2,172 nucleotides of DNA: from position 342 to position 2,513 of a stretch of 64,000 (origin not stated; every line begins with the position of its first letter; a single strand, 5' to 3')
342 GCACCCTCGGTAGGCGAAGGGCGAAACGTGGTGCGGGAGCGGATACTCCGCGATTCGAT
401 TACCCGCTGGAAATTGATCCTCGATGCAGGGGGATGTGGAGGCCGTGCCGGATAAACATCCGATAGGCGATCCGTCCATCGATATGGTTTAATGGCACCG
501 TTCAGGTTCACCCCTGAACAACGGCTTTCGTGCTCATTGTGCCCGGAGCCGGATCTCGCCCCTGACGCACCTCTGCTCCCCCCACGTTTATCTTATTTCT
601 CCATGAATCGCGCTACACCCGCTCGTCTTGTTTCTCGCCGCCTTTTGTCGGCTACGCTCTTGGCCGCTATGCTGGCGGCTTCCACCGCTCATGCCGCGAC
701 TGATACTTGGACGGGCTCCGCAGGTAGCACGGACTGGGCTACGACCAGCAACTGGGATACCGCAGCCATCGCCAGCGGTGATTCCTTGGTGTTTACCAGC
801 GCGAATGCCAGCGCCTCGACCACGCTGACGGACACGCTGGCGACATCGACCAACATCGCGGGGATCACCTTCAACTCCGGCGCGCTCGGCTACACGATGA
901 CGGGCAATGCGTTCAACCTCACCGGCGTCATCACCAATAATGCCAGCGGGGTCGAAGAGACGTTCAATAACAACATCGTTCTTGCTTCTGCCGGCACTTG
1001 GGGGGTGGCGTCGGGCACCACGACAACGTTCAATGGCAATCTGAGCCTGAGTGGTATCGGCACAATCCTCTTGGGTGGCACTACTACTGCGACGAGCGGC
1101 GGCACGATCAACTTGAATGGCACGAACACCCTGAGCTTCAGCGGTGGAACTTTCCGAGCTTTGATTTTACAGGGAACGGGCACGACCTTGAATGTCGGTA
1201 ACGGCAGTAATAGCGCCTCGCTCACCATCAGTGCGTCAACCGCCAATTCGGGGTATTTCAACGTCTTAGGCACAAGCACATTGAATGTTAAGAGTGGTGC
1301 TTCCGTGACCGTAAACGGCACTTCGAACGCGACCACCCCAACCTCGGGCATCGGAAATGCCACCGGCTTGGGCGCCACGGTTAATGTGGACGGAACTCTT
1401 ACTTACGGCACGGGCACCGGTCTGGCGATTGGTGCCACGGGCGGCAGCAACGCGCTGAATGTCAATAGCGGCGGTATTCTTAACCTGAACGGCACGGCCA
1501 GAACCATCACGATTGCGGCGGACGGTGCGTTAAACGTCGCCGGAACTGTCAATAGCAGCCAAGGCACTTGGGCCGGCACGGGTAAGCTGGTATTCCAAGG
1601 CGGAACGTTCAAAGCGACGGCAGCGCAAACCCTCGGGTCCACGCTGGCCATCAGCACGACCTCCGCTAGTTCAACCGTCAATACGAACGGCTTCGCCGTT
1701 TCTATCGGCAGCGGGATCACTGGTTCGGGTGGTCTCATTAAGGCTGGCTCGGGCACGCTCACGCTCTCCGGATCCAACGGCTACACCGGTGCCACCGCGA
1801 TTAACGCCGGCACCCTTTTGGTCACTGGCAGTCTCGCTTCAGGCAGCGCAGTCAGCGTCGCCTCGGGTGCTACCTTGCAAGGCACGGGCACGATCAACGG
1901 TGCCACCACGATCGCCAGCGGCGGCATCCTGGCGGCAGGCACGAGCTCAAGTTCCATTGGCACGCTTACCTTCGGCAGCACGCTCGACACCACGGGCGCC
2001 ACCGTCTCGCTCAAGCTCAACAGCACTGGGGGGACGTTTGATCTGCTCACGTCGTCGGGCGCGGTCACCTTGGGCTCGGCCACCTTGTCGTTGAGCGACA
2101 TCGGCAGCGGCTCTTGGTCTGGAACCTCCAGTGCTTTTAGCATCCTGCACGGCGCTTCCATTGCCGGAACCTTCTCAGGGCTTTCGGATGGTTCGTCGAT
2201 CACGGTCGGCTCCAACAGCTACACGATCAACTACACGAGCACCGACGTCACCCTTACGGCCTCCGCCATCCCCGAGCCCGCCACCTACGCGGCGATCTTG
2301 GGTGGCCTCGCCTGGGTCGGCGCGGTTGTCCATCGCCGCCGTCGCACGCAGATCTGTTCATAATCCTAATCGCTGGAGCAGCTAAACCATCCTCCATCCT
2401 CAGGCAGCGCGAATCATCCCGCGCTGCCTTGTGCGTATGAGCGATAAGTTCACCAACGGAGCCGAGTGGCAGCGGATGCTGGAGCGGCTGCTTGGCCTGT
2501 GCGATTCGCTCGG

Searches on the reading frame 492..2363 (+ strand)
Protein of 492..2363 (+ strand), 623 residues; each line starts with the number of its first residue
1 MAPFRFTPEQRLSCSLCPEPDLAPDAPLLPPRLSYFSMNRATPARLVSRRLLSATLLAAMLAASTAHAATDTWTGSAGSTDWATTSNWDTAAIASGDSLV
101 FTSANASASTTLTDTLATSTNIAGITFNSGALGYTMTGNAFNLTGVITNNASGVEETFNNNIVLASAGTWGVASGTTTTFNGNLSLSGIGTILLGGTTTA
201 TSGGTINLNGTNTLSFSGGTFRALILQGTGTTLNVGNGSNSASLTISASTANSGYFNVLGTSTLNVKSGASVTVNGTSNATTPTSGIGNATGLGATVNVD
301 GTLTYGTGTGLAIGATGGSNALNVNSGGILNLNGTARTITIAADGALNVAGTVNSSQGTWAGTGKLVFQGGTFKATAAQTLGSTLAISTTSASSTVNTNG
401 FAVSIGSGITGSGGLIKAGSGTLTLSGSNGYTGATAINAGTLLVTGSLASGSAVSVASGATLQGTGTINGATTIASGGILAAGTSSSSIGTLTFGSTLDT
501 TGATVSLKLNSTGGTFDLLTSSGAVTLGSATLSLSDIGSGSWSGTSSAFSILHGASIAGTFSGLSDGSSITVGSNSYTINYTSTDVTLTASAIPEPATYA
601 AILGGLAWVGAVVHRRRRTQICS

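Call 8: search_protein_families(library=pfam, proteins=[window:492-2363:+], max_evalue=0.001)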
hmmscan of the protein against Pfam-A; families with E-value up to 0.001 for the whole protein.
window:492-2363:+ (623 aa): 1 family
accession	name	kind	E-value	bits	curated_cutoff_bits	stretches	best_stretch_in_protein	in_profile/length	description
PF12951.13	PATR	-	5.7e-11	42.7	27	1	415-444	1-30/30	Passenger-associated-transport-repeat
